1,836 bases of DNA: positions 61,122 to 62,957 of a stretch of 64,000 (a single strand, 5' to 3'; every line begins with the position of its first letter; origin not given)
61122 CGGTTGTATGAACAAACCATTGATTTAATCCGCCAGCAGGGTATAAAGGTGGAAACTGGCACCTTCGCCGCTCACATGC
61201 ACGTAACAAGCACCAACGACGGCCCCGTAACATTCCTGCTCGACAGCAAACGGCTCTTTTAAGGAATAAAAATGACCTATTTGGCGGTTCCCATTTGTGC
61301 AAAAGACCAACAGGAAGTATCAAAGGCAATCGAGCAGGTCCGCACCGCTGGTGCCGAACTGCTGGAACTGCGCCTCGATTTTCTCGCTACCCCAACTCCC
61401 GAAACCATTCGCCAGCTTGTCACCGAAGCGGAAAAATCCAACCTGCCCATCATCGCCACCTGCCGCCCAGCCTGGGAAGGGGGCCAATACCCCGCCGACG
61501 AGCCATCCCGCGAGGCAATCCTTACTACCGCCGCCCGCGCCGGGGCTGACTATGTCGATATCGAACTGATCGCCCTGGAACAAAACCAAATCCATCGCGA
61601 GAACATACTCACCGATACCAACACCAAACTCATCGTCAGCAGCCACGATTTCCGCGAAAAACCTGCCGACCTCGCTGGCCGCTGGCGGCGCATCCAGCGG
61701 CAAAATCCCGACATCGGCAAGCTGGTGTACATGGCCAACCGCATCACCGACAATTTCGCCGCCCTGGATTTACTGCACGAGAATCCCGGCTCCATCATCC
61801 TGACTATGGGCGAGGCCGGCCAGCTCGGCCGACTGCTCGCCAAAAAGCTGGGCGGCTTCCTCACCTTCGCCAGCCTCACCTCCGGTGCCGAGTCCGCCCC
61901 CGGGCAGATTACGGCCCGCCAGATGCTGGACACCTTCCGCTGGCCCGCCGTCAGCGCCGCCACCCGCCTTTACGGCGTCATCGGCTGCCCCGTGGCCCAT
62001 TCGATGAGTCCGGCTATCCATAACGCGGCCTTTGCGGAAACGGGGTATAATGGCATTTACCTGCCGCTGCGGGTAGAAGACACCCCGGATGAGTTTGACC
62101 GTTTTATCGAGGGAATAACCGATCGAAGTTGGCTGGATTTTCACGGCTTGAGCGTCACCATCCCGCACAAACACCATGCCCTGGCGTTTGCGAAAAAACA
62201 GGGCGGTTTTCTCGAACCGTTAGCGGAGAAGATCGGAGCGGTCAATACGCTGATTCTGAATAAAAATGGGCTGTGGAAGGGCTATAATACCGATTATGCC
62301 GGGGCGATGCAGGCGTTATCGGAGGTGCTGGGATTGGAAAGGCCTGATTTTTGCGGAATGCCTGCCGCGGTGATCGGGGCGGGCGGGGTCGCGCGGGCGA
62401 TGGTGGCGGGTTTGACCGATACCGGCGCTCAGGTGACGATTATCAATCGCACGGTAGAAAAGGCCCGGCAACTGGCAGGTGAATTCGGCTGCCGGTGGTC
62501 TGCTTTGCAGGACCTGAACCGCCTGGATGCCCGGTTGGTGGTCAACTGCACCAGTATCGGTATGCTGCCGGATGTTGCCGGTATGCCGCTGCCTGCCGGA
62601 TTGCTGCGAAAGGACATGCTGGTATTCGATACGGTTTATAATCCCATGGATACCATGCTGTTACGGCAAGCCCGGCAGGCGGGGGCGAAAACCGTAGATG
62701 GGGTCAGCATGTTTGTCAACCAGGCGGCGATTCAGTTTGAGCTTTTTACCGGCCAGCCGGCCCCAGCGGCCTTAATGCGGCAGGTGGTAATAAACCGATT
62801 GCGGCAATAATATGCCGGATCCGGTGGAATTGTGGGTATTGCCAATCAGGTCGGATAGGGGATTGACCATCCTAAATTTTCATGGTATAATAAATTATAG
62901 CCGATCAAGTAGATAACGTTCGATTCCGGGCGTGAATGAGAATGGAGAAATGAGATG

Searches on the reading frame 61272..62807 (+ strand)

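Call 60: search_protein_families(library=ncbifam, proteins=[window:61272-62807:+], max_evalue=0.001)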
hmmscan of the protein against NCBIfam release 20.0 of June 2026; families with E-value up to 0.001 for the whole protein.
window:61272-62807:+ (512 aa): 25 families
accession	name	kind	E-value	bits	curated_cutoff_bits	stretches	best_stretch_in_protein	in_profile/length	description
NF001319.0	PRK00258.3-3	equivalog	1.2e-69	234.5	252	1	228-511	3-275/279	shikimate dehydrogenase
TIGR00507.1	aroE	equivalog_domain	1e-67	228.1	200.2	1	233-510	2-269/270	shikimate dehydrogenase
NF001312.0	PRK00258.1-4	equivalog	8.2e-58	195.9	295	1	230-510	8-282/285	shikimate dehydrogenase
NF001314.0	PRK00258.2-2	equivalog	5.7e-56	189.7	248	1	227-510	3-288/290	shikimate dehydrogenase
NF001322.0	PRK00258.3-6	equivalog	4.7e-54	183.6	285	1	231-508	5-265/272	shikimate dehydrogenase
NF001311.0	PRK00258.1-3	equivalog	3.4e-47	161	235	1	234-506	8-269/279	shikimate dehydrogenase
NF006802.0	PRK09310.1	equivalog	6e-46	157.2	598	1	28-493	25-454/477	bifunctional 3-dehydroquinate dehydratase/shikimate dehydrogenase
NF001316.0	PRK00258.2-5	equivalog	7.3e-46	156.6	247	1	232-502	2-253/263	shikimate dehydrogenase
NF001310.0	PRK00258.1-2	equivalog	2.3e-44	151.6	221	1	232-500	3-267/279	shikimate dehydrogenase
TIGR01093.1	aroD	equivalog_domain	7.1e-44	150.6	139.3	1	5-219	3-226/229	type I 3-dehydroquinate dehydratase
NF001313.0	PRK00258.2-1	equivalog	1.5e-43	149.4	431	1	229-507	7-287/290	shikimate dehydrogenase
NF009201.0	PRK12549.1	subfamily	4.8e-43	147.3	235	1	231-505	7-279/286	shikimate dehydrogenase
NF001315.0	PRK00258.2-4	equivalog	1.1e-42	146.2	413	1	229-508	5-281/284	shikimate dehydrogenase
NF009200.0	PRK12548.1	subfamily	1.3e-39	136.3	432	1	227-505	5-286/289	shikimate dehydrogenase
TIGR01809.1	Shik-DH-AROM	equivalog_domain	2.2e-38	132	196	2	232-403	6-167/282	shikimate dehydrogenase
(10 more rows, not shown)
